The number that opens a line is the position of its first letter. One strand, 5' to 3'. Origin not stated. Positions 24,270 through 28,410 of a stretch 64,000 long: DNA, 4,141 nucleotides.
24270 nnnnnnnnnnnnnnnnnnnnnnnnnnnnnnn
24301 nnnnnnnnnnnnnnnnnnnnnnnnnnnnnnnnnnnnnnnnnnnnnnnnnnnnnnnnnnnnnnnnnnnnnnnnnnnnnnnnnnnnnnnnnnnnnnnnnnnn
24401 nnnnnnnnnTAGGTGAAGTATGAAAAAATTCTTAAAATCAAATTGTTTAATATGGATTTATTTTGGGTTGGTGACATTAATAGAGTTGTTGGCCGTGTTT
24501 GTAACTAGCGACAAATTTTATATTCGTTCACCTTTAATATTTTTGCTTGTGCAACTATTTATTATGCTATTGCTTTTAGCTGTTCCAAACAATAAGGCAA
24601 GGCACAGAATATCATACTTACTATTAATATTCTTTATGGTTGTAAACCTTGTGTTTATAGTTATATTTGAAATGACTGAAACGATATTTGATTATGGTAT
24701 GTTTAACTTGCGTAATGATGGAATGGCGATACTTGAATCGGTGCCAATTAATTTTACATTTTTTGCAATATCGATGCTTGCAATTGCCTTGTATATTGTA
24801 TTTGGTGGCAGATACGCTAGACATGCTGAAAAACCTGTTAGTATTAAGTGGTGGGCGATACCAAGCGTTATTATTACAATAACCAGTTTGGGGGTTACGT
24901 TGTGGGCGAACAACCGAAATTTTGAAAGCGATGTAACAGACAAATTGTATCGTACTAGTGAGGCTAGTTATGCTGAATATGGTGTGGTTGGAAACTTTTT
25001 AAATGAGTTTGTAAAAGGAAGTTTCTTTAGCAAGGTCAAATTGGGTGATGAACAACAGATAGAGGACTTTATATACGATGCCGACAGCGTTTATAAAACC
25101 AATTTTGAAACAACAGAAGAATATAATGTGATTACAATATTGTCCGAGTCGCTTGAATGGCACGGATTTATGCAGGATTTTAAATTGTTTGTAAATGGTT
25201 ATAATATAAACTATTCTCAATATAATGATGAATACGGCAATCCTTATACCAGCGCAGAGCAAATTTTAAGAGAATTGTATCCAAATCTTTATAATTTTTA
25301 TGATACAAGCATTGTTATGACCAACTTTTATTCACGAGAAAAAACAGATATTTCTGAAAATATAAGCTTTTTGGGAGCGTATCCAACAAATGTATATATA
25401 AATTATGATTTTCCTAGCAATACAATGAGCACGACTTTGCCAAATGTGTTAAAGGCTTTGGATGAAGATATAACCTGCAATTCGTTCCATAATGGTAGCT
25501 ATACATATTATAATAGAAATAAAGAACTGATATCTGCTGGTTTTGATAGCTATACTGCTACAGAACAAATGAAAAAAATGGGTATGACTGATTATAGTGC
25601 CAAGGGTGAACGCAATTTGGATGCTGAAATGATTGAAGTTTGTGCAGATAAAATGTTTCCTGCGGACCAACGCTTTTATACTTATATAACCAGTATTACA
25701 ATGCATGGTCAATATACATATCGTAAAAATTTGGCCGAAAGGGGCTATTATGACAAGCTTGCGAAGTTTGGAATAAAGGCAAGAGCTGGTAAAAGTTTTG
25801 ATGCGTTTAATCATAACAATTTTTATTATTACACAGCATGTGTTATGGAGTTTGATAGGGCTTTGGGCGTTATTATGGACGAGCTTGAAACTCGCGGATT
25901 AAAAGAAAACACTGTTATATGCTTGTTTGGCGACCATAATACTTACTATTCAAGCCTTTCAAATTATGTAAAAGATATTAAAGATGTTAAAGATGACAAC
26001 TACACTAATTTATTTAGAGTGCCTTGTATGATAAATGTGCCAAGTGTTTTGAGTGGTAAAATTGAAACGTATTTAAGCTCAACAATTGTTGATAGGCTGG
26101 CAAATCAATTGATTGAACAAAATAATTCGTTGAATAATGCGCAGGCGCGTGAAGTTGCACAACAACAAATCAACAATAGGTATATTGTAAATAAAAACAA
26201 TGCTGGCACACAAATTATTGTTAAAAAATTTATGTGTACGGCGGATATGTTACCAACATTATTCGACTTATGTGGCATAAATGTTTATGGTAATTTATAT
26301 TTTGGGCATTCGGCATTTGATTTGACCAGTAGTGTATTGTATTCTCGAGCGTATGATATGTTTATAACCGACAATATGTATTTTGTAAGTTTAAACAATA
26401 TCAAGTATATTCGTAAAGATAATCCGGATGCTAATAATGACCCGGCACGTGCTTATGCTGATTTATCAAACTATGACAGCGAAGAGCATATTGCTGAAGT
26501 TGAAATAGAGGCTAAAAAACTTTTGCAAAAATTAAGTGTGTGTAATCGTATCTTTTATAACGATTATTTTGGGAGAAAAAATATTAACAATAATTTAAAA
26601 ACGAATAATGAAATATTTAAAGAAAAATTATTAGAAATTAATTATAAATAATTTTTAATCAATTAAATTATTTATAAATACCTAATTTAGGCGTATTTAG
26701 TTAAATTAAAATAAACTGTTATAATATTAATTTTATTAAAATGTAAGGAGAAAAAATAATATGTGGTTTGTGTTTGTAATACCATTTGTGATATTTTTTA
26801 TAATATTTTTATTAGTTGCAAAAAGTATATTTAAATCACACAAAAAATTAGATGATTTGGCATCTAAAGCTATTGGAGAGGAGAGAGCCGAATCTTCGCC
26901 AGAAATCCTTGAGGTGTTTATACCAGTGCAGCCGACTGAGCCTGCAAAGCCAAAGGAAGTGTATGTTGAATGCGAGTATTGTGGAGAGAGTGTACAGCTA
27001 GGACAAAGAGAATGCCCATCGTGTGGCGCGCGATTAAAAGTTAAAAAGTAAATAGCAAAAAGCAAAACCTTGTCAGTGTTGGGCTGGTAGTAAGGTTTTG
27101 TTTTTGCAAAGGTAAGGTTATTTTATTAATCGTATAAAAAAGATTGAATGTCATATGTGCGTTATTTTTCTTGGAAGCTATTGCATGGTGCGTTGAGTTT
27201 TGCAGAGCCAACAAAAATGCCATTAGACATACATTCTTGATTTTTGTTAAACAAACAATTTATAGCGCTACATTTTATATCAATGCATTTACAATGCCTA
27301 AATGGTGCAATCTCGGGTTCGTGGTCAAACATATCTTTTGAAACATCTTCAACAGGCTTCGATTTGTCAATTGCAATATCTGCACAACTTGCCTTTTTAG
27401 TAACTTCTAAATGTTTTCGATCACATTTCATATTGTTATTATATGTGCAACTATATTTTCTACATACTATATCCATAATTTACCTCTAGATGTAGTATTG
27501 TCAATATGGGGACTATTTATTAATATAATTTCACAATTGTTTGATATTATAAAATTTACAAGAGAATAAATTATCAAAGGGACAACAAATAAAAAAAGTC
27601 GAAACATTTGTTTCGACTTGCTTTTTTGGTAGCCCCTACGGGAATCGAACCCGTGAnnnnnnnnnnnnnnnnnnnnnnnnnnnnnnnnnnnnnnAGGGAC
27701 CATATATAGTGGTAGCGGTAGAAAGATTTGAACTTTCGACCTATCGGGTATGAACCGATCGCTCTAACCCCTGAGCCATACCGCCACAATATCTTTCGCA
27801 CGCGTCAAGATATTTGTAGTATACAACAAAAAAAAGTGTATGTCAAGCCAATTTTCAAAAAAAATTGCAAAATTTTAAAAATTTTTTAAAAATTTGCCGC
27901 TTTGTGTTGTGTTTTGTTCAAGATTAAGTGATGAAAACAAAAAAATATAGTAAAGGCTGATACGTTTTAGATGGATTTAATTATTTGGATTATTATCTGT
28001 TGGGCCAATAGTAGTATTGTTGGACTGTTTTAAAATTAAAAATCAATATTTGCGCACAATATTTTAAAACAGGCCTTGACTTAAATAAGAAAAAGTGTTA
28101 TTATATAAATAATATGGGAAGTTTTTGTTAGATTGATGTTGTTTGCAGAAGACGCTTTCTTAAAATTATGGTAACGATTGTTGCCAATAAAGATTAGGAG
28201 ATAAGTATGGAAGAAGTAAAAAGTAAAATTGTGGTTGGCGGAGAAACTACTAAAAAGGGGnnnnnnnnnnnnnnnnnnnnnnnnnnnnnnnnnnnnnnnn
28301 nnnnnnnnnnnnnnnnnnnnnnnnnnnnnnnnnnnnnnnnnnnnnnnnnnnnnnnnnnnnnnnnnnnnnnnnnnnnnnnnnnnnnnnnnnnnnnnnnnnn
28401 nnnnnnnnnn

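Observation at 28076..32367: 1369-aa orphan protein with a mid-chain membrane hairpin, in a tRNA-bounded segment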

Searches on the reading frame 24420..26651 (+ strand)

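Call 4: search_protein_families(library=pfam, proteins=[window:24420-26651:+], max_evalue=1)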
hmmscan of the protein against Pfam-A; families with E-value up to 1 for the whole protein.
window:24420-26651:+ (743 aa): 4 families
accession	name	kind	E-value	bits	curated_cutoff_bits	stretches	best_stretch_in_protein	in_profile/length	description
PF00884.28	Sulfatase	-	1.2e-18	67.9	25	1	236-553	2-287/301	Sulfatase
PF01663.27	Phosphodiest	-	0.0027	17.8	23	1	474-568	187-283/342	Type I phosphodiesterase / nucleotide pyrophosphatase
PF14043.11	WVELL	-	0.073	13.3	27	1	556-577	2-23/74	WVELL protein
PF08592.16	Anthrone_oxy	-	0.67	10.6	27.3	1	116-165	16-59/106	Anthrone oxygenase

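Call 88: search_protein_families(library=ncbifam, proteins=[window:24420-26651:+], max_evalue=0.001)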
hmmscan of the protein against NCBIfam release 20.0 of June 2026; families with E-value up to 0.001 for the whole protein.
window:24420-26651:+ (743 aa): 1 family
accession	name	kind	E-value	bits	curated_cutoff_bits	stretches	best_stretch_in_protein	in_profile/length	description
NF010322.0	PRK13759.1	equivalog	3.3e-05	22.6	481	0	452-544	251-337/486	arylsulfatase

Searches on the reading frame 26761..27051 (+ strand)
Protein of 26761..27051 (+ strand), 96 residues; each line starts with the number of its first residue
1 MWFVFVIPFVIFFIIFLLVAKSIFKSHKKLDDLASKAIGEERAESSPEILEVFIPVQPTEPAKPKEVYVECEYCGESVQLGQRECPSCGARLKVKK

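Call 4: search_protein_families(library=pfam, proteins=[window:26761-27051:+], max_evalue=1)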
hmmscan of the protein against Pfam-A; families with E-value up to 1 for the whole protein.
window:26761-27051:+ (96 aa): 20 families
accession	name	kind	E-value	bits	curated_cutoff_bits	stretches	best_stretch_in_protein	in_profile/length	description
PF13248.11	Zn_ribbon_3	-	8.9e-06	25.4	27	1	68-92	2-26/26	zinc-ribbon domain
PF13240.11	Zn_Ribbon_1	-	5e-05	23.4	25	1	71-92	2-23/23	zinc-ribbon domain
PF12773.13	DZR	-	0.00076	20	27.3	1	70-89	26-45/45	Double zinc ribbon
PF07191.17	Zn_ribbon_6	-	0.0066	16.9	25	1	64-94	12-41/67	Double zinc ribbon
PF17032.10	Zn_ribbon_15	-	0.01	17.1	28.9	1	53-92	25-62/73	zinc-ribbon family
PF23455.1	DUF7129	-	0.013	15.6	30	1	61-92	4-37/45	Domain of unknown function (DUF7129)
PF01155.25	HypA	-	0.025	15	28.9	1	66-91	68-95/112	Hydrogenase/urease nickel incorporation, metallochaperone, hypA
PF23458.2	DUF7130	-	0.043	14.2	35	1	64-91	49-79/89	Domain of unknown function (DUF7130)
PF21344.3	Zn_ribbon_LysW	-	0.051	13.6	27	1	69-94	1-33/46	Alpha-aminoadipate carrier protein LysW-like, globular domain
PF24460.1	DUF7575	-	0.066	13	28.5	0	82-90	3-11/28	Domain of unknown function (DUF7575)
PF01396.24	Zn_ribbon_Top1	-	0.083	13.1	32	1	82-95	1-14/39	Topoisomerase DNA binding C4 zinc finger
PF14255.11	Cys_rich_CPXG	-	0.084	13.3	25.2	0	69-79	1-11/52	Cysteine-rich CPXCG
PF13920.12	zf-C3HC4_3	-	0.093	13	27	1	71-91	26-45/49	Zinc finger, C3HC4 type (RING finger)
PF22289.1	DmmA-like_C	-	0.11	12.9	27.4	1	69-95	5-31/44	Dimethylamine monooxygenase subunit DmmA-like, C-terminal domain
PF23548.1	Zn_ribbon_FGT1_2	-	0.14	12.2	27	1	80-95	18-33/35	FORGETTER1 second zinc ribbon domain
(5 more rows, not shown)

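Call 5: search_protein_families(library=ncbifam, proteins=[window:26761-27051:+], max_evalue=1)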
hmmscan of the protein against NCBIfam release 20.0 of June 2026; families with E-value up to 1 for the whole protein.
window:26761-27051:+ (96 aa): 9 families
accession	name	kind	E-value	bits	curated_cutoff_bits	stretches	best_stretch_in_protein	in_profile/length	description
NF041197.2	CxxC_Se_CxxC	equivalog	0.015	15.4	40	1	65-81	15-31/53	dual CXXC motif small (seleno)protein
NF041070.1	carrier_LysW_Arch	domain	0.031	14.3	75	1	70-95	4-36/57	alpha-aminoadipate/glutamate carrier protein LysW/ArgW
TIGR00785.1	dass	subfamily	0.038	12.7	198.6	1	2-46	197-242/444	DASS family sodium-coupled anion symporter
NF041023.1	PP0621_fam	subfamily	0.042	14.1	45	1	11-75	4-49/71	PP0621 family protein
NF051898.1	MBSP1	equivalog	0.044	13.3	320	1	60-89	42-71/289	biosurfactant protein 1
NF049953.1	ribbon_DG_selen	exception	0.052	13.5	130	1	64-91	143-170/172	zinc ribbon-containing (seleno)protein DG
TIGR04400.1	RK_trnsloc_Pase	equivalog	0.087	11.9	200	1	3-39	10-45/358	Arg-Lys translocation region protein phosphatase RktP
NF001606.0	PRK00398.1-3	equivalog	0.12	12.2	72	0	69-83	20-34/44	DNA-directed RNA polymerase subunit P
TIGR00100.1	hypA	equivalog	0.22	11.6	88.1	1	65-91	67-96/116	hydrogenase maturation nickel metallochaperone HypA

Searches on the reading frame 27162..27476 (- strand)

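Call 4: search_protein_families(library=pfam, proteins=[window:27162-27476:-], max_evalue=1)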
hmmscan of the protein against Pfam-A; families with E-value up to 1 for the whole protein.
window:27162-27476:- (104 aa): 2 families
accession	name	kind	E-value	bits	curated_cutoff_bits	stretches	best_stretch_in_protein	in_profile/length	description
PF07561.16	DUF1540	-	2.2e-08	34.5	22.1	2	67-100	1-39/40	Domain of Unknown Function (DUF1540)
PF21316.3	TPPII_GBD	-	0.095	13.4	27.3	1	19-69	7-57/91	TPPII, galactose-binding domain-like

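Call 5: search_protein_families(library=ncbifam, proteins=[window:27162-27476:-], max_evalue=1)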
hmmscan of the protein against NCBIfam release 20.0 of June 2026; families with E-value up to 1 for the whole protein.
window:27162-27476:- (104 aa): 0 families

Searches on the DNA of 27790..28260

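Call 97: search_rna_families(source=window, start=27790, end=28260, threshold=evalue, max_evalue=1)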
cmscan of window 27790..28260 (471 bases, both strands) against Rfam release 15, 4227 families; matches with E-value up to 1: 0.
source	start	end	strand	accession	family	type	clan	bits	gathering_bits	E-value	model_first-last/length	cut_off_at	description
